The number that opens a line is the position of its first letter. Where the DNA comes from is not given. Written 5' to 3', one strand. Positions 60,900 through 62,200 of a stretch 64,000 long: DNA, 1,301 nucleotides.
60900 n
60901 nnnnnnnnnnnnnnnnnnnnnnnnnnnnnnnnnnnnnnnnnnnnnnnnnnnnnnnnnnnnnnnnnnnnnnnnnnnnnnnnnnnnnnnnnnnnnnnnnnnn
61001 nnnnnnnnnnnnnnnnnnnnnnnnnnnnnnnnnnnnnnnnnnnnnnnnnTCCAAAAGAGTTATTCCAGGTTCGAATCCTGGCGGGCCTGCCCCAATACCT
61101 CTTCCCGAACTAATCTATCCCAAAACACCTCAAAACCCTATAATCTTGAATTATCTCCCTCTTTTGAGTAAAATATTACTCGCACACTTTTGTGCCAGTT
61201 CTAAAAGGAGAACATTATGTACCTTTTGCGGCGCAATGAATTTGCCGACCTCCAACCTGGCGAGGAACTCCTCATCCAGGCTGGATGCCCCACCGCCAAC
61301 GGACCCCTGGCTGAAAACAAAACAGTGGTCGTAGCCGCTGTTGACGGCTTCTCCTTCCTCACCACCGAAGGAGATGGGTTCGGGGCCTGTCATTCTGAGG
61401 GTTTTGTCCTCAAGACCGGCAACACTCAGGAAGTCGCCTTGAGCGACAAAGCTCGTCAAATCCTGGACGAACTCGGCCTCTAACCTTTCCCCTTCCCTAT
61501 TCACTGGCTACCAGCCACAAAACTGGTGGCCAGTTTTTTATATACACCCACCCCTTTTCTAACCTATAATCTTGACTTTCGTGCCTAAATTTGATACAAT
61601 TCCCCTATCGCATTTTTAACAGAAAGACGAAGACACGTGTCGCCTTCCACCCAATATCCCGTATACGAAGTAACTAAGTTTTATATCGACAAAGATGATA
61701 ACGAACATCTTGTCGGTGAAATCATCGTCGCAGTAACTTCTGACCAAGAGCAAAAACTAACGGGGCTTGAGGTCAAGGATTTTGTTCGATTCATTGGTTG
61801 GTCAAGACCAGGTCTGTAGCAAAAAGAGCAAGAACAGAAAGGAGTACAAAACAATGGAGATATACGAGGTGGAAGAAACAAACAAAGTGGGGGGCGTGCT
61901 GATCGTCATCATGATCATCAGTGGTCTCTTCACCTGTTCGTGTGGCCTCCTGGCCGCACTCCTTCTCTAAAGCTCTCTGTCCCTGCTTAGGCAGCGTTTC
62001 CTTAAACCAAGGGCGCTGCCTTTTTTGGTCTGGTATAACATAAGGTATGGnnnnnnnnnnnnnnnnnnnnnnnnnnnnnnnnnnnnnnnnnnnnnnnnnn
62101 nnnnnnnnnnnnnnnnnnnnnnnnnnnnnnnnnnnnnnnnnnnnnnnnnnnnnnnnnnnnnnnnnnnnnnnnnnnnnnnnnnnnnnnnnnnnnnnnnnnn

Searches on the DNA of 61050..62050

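Call 55: search_rna_families(source=window, start=61050, end=62050, threshold=evalue, max_evalue=1)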
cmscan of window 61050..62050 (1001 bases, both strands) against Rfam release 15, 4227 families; matches with E-value up to 1: 2.
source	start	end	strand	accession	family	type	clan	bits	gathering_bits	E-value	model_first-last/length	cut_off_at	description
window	61050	61089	+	RF00005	tRNA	Gene; tRNA;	CL00001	19.8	29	0.33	32-71/71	5'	tRNA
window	61408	61463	-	RF01119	sR32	Gene; snRNA; snoRNA; CD-box;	-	14.1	40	0.49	1-57/57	no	Small nucleolar RNA sR32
